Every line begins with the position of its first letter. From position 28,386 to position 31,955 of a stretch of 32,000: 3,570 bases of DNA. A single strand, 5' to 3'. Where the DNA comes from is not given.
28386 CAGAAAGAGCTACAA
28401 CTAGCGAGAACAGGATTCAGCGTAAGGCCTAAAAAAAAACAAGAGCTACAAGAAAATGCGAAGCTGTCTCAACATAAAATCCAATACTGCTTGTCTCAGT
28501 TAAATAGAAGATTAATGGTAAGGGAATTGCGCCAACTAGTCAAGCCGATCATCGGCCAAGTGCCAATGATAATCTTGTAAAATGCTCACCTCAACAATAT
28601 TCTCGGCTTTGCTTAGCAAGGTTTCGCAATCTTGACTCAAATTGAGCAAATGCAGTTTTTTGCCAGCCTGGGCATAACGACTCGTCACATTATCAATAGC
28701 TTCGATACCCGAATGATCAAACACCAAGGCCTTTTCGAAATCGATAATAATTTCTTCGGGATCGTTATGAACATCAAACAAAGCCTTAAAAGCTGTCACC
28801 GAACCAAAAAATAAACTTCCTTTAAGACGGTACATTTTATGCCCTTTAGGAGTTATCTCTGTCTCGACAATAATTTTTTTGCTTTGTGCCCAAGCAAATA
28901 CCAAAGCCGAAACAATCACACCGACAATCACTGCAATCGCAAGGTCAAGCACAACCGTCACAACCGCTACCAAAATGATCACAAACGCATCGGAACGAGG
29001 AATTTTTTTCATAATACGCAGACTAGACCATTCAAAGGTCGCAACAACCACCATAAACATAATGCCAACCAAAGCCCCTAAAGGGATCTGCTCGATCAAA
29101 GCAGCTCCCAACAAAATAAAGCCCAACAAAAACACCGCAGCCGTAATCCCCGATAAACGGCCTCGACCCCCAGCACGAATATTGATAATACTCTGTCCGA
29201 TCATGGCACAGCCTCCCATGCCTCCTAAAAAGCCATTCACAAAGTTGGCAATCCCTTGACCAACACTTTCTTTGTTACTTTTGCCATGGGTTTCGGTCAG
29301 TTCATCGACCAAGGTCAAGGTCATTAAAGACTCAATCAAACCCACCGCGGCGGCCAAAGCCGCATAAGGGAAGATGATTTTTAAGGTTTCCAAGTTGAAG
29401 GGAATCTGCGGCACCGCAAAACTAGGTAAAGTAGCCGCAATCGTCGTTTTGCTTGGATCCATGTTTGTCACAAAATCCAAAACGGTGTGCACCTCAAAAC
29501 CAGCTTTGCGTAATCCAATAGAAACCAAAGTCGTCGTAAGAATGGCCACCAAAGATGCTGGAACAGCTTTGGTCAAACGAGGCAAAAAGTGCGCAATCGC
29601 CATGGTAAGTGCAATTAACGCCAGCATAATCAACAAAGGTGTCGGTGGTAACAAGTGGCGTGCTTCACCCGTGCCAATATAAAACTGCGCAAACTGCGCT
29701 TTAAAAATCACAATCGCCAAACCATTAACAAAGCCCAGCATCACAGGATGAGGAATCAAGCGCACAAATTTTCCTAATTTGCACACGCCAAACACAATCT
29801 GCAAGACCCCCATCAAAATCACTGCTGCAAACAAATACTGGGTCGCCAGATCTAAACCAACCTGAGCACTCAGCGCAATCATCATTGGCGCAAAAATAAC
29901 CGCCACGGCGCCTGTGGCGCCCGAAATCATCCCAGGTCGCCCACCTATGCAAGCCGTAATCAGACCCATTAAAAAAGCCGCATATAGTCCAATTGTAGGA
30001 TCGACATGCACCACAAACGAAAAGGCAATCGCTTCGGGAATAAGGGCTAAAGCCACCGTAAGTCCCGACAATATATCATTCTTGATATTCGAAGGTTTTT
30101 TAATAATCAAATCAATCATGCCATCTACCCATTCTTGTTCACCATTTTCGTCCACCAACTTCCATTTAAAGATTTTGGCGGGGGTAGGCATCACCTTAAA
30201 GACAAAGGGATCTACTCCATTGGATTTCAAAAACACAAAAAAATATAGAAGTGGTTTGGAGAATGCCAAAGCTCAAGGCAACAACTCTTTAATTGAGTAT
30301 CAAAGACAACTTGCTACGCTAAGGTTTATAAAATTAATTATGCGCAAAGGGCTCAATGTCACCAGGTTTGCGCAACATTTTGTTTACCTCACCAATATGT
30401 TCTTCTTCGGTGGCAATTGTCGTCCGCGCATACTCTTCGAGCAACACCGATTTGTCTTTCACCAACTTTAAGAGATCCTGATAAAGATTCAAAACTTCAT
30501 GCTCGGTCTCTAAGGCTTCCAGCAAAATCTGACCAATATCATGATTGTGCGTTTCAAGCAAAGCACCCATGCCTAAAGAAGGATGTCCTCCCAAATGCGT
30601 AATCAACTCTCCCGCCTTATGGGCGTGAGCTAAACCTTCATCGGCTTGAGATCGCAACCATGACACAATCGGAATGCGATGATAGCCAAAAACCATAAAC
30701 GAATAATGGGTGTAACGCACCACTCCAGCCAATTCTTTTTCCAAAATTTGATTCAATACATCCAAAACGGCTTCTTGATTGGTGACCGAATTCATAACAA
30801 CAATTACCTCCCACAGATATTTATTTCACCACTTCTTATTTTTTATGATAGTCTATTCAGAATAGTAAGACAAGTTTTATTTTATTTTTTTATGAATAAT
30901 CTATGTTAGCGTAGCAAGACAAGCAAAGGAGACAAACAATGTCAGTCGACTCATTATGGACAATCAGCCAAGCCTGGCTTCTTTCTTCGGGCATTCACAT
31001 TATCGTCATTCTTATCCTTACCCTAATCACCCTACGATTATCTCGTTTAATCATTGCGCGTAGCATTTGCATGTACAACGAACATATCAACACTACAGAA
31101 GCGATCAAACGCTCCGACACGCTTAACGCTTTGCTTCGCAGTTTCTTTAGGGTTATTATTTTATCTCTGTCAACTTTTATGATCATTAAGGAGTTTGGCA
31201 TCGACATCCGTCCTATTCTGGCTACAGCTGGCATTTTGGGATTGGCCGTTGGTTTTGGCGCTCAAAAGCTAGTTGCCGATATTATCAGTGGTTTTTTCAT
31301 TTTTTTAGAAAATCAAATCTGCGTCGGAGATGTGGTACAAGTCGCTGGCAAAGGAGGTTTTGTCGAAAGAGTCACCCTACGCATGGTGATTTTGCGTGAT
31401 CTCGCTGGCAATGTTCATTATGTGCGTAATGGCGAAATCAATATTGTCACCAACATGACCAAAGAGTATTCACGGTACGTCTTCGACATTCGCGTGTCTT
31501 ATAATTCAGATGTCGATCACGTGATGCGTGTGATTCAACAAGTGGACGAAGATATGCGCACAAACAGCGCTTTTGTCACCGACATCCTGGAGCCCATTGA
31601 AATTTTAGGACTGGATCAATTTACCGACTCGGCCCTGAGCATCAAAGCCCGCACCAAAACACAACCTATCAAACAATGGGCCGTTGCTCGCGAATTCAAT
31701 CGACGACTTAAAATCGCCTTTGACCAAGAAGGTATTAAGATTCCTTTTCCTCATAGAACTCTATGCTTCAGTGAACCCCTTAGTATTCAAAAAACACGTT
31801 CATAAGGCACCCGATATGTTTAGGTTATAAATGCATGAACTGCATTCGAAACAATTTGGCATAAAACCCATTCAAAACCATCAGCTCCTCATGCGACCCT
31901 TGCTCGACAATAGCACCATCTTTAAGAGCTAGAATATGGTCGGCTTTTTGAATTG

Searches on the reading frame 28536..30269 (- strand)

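Call 13: search_protein_families(library=pfam, proteins=[window:28536-30269:-], max_evalue=0.001)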
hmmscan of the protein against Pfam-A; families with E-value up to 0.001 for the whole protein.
window:28536-30269:- (577 aa): 2 families
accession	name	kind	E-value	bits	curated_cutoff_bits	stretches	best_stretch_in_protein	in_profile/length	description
PF00916.26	Sulfate_transp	-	2.1e-50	172.1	23.2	1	63-433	2-379/380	Sulfate permease family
PF01740.26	STAS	-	3.5e-08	33.6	22.6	1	475-556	8-92/106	STAS domain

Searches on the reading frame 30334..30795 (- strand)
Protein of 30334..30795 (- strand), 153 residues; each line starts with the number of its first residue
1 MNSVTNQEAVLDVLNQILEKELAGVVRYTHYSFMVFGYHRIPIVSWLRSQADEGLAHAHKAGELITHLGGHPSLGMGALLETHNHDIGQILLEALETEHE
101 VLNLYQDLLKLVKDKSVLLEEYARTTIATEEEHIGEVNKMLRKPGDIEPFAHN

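Call 45: search_protein_families(library=pfam, proteins=[window:30334-30795:-], max_evalue=0.0001)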
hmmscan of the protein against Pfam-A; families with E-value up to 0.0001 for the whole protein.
window:30334-30795:- (153 aa): 1 family
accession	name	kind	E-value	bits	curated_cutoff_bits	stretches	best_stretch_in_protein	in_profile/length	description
PF00210.30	Ferritin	-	2.3e-18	66.9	24.5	1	12-143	2-138/142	Ferritin-like domain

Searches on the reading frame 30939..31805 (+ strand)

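Call 13: search_protein_families(library=pfam, proteins=[window:30939-31805:+], max_evalue=0.001)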
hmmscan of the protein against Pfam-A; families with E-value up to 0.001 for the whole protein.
window:30939-31805:+ (288 aa): 3 families
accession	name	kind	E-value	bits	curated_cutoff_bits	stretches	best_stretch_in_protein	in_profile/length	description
PF00924.24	MS_channel_2nd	-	1.1e-12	48.4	20.2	1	111-174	2-67/68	Mechanosensitive ion channel, beta-domain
PF21082.3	MS_channel_3rd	-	5.9e-11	43.1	21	1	181-268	2-88/88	Mechanosensitive ion channel MscS, C-terminal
PF21088.3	MS_channel_1st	-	7.7e-09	35.8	23.1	1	70-109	3-42/42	Mechanosensitive ion channel, transmembrane helices 2/3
